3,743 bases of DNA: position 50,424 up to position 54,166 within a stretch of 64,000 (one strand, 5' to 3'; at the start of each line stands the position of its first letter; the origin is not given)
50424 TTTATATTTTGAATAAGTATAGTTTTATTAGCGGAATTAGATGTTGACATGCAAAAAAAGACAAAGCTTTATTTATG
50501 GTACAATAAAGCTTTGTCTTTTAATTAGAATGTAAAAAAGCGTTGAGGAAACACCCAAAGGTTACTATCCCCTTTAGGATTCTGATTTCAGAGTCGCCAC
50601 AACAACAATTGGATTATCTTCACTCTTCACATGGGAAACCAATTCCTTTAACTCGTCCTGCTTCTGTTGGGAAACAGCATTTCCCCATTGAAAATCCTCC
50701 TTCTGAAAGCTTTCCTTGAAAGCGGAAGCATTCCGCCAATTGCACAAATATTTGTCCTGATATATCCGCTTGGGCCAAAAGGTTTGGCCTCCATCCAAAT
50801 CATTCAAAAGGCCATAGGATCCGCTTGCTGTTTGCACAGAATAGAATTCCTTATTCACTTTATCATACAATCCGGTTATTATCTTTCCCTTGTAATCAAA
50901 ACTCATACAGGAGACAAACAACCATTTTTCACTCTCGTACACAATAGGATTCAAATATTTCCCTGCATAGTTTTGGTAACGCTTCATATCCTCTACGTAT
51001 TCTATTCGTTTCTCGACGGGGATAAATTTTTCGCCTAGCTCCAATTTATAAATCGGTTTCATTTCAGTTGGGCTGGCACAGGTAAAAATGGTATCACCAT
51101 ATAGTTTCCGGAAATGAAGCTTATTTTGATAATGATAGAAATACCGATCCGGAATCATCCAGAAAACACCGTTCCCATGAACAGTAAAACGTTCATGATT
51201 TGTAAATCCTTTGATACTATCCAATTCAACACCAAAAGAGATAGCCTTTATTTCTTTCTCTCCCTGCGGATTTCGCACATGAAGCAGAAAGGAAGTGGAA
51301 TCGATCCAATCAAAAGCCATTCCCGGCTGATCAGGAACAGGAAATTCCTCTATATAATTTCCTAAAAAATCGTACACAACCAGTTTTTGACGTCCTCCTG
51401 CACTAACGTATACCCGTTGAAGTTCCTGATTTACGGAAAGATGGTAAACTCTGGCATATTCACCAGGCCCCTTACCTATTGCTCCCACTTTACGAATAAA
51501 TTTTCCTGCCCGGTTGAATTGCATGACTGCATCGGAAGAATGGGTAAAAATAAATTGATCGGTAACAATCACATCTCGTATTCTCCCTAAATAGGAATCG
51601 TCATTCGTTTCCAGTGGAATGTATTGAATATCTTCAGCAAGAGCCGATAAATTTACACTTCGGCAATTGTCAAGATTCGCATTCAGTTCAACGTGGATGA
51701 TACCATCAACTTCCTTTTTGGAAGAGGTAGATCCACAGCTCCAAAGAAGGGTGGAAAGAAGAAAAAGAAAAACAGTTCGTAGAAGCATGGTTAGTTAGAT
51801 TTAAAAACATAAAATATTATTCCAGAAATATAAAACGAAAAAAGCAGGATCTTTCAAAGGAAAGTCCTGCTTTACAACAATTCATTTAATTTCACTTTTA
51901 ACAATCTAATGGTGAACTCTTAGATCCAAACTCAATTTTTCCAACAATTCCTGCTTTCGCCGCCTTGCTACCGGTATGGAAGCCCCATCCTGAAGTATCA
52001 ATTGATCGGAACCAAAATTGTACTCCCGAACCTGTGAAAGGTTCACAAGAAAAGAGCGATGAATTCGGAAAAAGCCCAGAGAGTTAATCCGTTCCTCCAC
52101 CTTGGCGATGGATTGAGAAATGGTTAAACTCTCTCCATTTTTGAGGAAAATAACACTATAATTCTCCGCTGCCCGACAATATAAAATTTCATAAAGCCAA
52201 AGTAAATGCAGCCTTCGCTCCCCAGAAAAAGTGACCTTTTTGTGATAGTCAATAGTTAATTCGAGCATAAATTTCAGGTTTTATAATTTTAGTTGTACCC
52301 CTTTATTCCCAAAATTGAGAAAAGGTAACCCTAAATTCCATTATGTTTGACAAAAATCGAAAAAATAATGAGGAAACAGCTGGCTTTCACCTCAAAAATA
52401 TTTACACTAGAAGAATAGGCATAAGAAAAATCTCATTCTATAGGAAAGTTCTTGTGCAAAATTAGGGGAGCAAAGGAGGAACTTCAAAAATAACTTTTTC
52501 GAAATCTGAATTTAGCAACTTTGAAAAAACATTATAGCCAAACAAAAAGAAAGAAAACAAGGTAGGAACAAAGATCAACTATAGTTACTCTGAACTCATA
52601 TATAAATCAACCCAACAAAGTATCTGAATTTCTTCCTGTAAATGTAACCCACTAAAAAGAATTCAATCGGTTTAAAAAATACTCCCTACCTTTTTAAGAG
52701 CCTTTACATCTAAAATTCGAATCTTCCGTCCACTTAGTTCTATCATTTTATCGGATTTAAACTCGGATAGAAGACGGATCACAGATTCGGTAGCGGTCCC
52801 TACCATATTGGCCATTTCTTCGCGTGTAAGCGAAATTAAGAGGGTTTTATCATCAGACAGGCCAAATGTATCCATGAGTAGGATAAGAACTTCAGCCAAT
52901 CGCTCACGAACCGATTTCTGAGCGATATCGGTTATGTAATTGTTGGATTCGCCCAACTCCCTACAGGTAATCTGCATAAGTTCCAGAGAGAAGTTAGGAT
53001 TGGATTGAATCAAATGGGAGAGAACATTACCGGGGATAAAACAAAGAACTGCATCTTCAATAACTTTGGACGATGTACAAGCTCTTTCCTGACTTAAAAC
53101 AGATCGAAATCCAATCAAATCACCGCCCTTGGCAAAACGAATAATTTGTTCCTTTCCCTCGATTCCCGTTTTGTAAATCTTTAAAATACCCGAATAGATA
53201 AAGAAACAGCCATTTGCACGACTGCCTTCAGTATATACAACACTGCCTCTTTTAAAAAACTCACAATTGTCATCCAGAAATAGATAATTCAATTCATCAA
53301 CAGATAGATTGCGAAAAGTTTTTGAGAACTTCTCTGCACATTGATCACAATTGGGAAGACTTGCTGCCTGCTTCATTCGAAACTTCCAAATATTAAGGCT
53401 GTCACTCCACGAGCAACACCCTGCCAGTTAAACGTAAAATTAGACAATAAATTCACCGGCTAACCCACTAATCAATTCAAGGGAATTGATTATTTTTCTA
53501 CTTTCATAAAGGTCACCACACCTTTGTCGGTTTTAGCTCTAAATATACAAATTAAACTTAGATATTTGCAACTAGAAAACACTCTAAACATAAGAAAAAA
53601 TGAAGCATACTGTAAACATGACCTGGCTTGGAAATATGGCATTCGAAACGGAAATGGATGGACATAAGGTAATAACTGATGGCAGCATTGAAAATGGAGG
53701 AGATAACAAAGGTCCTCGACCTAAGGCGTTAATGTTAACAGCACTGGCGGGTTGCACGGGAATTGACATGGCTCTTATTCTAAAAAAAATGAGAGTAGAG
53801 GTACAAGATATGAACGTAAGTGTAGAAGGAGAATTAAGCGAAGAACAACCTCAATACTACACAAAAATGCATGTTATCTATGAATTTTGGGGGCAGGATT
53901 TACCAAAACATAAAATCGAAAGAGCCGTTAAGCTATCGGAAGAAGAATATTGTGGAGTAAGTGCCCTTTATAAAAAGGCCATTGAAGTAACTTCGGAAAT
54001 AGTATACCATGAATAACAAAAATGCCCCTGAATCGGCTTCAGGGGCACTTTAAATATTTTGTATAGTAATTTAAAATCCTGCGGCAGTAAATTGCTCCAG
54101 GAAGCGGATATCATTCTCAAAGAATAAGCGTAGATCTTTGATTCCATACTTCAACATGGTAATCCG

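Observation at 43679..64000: Overall architecture parallels Gram-positive Com/Blp pheromone-bacteriocin circuits but uses different sensory parts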

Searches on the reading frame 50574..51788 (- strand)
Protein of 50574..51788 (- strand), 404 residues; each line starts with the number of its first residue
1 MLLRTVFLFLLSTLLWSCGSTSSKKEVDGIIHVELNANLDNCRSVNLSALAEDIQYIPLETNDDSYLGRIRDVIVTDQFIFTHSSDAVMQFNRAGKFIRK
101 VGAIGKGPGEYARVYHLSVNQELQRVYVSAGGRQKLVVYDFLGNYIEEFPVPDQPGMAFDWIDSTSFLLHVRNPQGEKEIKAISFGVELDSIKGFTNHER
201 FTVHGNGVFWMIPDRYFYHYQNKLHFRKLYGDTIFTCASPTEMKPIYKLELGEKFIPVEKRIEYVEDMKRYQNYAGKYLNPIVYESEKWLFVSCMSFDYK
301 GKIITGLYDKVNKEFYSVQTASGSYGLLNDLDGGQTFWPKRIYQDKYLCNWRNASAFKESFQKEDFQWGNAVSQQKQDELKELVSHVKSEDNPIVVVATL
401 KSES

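Call 4: search_protein_families(library=pfam, proteins=[window:50574-51788:-], max_evalue=0.01)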
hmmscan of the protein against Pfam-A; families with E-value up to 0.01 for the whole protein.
window:50574-51788:- (404 aa): 2 families
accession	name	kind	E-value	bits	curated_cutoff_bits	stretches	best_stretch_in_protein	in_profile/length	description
PF17170.10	DUF5128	-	1.1e-36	127.1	22.9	1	38-326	14-302/321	6-bladed beta-propeller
PF16288.11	DUF4934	-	4.6e-12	46.4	27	1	47-146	3-101/102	Domain of unknown function (DUF4934)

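Call 13: search_protein_families(library=ncbifam, proteins=[window:50574-51788:-], max_evalue=0.01)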
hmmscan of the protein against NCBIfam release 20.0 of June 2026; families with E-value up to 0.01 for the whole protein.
window:50574-51788:- (404 aa): 1 family
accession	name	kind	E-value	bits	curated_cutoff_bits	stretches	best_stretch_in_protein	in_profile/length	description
NF035926.1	scyF_NHL_VPEP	equivalog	0.00012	21.4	350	1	80-149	70-139/376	scytonemin biosynthesis PEP-CTERM protein ScyF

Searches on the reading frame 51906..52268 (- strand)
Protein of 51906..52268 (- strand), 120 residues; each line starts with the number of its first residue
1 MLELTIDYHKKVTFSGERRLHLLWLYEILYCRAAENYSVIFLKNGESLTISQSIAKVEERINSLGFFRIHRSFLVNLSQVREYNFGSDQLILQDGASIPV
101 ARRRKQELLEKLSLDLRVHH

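Call 4: search_protein_families(library=pfam, proteins=[window:51906-52268:-], max_evalue=0.01)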
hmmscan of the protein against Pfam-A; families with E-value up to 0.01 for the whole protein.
window:51906-52268:- (120 aa): 1 family
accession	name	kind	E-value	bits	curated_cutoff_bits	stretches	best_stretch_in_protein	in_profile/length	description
PF04397.21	LytTR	-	3.4e-21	75.7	22.6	1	19-112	2-97/98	LytTr DNA-binding domain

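Call 13: search_protein_families(library=ncbifam, proteins=[window:51906-52268:-], max_evalue=0.01)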
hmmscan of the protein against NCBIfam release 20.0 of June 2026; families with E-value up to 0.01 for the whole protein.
window:51906-52268:- (120 aa): 2 families
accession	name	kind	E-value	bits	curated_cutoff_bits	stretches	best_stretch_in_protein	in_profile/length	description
NF008677.0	PRK11697.1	equivalog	1.9e-08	34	246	1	10-114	134-237/238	two-component system response regulator BtsR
NF010684.1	PRK14084.1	equivalog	0.00087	19.1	375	1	17-101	155-241/254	response regulator transcription factor LytR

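Call 49: find_homologous_proteins(query=window:51906-52268:-, max_evalue=0.00001)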
Query window:51906-52268:- (120 aa): 8 proteins with E <= 0.00001 among 12 candidates.
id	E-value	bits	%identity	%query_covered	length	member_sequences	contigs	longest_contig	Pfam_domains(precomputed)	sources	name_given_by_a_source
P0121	2.8e-71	254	100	100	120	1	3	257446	PF04397.22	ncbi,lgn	ncbi:MAG: LytR/AlgR family response regulator transcription factor [Marinifilaceae bacterium]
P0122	1.9e-60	219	85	99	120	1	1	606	PF04397.22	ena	-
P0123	1.7e-12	65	39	83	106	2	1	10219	PF04397.22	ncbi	-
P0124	1.3e-10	59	39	73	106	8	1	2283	PF04397.22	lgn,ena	-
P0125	1.3e-10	59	39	73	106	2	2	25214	PF04397.22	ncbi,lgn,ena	-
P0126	1.3e-9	56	36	70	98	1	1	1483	PF04397.22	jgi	jgi:two-component system, LytTR family, response regulator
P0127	8.4e-9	53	34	72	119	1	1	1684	PF04397.22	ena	-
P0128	1.2e-7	50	37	75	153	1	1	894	PF04397.22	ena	-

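Call 50: find_encoding_contigs(protein=P0125, flank=8000, max_places=2)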
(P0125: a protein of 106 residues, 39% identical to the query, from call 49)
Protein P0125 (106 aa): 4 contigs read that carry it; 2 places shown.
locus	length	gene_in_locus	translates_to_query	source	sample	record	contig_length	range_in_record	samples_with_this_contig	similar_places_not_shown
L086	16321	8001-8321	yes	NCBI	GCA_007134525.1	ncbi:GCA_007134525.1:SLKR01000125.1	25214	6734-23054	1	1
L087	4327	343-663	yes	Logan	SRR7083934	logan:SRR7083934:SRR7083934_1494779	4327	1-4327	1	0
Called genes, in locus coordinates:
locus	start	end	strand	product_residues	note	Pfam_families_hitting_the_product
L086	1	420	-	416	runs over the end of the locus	PF00005:ABC_tran, PF13304:AAA_21 (faint), PF00571:CBS (faint)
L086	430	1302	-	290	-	PF04069:OpuAC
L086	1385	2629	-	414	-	-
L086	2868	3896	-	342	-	PF14684:Tricorn_C1, PF03572:Peptidase_S41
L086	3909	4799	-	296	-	-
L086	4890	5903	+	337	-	PF21016:RlmN_N, PF04055:Radical_SAM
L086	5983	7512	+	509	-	PF03321:GH3, PF23571:GH3_M, PF23572:GH3_C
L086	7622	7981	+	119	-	PF04397:LytTR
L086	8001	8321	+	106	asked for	PF04397:LytTR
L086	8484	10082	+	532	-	PF02743:dCache_1, PF22309:HK-GC-Chemotax_sensor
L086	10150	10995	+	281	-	PF00188:CAP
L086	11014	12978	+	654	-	PF02922:CBM_48 (weak), PF00128:Alpha-amylase (weak), PF21653:pulA_all-beta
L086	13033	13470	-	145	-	PF00011:HSP20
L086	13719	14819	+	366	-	PF06325:PrmA (faint), PF05175:MTS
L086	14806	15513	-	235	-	PF13673:Acetyltransf_10 (weak), PF00583:Acetyltransf_1, PF08445:FR47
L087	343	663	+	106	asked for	PF04397:LytTR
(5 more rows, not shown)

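Call 51: find_encoding_contigs(protein=P0123, flank=8000, max_places=1)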
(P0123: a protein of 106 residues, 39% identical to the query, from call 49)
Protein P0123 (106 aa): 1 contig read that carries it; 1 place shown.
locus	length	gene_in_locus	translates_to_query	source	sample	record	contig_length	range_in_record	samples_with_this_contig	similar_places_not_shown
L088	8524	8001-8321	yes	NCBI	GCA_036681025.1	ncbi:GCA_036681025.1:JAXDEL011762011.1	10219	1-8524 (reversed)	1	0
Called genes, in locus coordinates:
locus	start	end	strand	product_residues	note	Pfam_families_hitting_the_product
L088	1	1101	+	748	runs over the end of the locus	PF13620:CarboxypepD_reg, PF13715:CarbopepD_reg_2, PF07715:Plug, PF00593:TonB_dep_Rec_b-barrel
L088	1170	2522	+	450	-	-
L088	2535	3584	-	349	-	PF14684:Tricorn_C1, PF03572:Peptidase_S41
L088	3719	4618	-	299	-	-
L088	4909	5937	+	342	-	PF21016:RlmN_N, PF04055:Radical_SAM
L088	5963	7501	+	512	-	PF03321:GH3, PF23571:GH3_M, PF23572:GH3_C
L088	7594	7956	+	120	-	PF04397:LytTR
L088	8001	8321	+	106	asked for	PF04397:LytTR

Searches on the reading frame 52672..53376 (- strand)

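Call 4: search_protein_families(library=pfam, proteins=[window:52672-53376:-], max_evalue=0.01)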
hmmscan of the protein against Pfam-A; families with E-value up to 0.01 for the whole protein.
window:52672-53376:- (234 aa): 3 families
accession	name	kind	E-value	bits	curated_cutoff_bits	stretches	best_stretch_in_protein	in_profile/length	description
PF00027.35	cNMP_binding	-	4.5e-18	65.5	27.5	1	40-126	3-89/89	Cyclic nucleotide-binding domain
PF13545.12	HTH_Crp_2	-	8.4e-18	64.5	27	1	158-229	1-69/70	Crp-like helix-turn-helix domain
PF00325.26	Crp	-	5.2e-06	26.5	21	1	182-212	2-32/32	Bacterial regulatory proteins, crp family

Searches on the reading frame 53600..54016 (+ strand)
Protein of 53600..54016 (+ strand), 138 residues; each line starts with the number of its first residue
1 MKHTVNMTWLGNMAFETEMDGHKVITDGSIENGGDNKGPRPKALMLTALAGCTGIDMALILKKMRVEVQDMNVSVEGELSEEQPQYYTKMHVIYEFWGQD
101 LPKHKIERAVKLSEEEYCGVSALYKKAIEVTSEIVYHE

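Call 4: search_protein_families(library=pfam, proteins=[window:53600-54016:+], max_evalue=0.01)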
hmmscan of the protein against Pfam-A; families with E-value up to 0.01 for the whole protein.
window:53600-54016:+ (138 aa): 1 family
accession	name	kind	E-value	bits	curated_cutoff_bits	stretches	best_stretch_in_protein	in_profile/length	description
PF02566.24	OsmC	-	1.6e-19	70.6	27.5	1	34-132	1-99/100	OsmC-like protein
